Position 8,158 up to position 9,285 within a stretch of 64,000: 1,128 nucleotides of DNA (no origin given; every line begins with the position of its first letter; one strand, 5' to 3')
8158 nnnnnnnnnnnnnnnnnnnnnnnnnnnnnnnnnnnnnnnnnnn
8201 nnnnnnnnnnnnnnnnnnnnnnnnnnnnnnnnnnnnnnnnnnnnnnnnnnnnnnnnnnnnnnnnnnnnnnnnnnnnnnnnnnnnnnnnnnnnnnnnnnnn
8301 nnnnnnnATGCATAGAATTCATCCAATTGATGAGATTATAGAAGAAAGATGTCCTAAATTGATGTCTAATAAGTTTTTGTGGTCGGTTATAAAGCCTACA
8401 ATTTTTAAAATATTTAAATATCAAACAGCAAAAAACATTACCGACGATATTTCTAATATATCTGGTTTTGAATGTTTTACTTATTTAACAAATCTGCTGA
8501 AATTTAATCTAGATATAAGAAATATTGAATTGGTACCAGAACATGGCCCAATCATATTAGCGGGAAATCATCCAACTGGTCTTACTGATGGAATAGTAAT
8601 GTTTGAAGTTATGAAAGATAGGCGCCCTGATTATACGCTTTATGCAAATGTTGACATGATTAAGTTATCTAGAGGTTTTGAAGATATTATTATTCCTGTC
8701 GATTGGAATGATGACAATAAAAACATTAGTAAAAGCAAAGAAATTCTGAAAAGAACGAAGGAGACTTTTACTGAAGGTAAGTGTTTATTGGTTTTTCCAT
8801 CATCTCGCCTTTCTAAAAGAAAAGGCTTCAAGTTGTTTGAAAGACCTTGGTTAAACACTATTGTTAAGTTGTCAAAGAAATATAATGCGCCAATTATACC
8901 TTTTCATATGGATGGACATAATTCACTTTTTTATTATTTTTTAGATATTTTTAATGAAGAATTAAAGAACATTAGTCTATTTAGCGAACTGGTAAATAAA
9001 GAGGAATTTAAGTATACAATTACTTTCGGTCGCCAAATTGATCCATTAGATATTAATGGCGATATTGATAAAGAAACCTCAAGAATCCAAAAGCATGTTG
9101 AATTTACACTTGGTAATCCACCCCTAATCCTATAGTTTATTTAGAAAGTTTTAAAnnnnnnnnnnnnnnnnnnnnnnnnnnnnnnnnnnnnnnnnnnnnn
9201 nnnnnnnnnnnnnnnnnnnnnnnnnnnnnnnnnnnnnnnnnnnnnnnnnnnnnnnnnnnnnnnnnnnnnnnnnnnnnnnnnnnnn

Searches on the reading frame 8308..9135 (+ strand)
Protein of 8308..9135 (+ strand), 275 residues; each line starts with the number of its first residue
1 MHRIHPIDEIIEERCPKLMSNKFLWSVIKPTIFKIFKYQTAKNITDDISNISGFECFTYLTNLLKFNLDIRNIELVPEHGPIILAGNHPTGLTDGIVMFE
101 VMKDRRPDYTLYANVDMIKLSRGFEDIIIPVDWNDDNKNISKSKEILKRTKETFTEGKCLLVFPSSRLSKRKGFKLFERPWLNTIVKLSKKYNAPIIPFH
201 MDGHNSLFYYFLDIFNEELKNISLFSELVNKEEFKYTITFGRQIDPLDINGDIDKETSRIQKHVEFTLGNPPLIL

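Call 6: search_protein_families(library=pfam, proteins=[window:8308-9135:+])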
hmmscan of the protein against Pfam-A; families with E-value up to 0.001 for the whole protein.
window:8308-9135:+ (275 aa): 2 families
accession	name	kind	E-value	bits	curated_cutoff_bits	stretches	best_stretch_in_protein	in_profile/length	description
PF01553.26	Acyltransferase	-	2.9e-10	40.5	23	1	69-200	3-130/132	Acyltransferase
PF19576.4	Acyltransf_2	-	7.6e-09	35.3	27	1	76-219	66-203/266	Acyltransferase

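Call 18: search_protein_families(library=ncbifam, proteins=[window:8308-9135:+], max_evalue=0.00001)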
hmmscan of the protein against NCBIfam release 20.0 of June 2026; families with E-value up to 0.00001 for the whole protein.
window:8308-9135:+ (275 aa): 3 families
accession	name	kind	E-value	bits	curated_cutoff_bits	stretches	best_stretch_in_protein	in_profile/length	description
NF052615.1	orn_lipid_OlsF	equivalog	8.1e-35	120.4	620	1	7-264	4-262/570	bifunctional ornithine lipid synthase OlsF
NF053697.1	LyGlyAclTfGlsABct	equivalog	1.3e-26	93.4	260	1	7-250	4-248/267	lyso-glycine lipid O-acyltransferase GlsA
NF006386.0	PRK08633.1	equivalog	9.2e-09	33.6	1221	1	61-213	422-564/1147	acyl-[ACP]--phospholipid O-acyltransferase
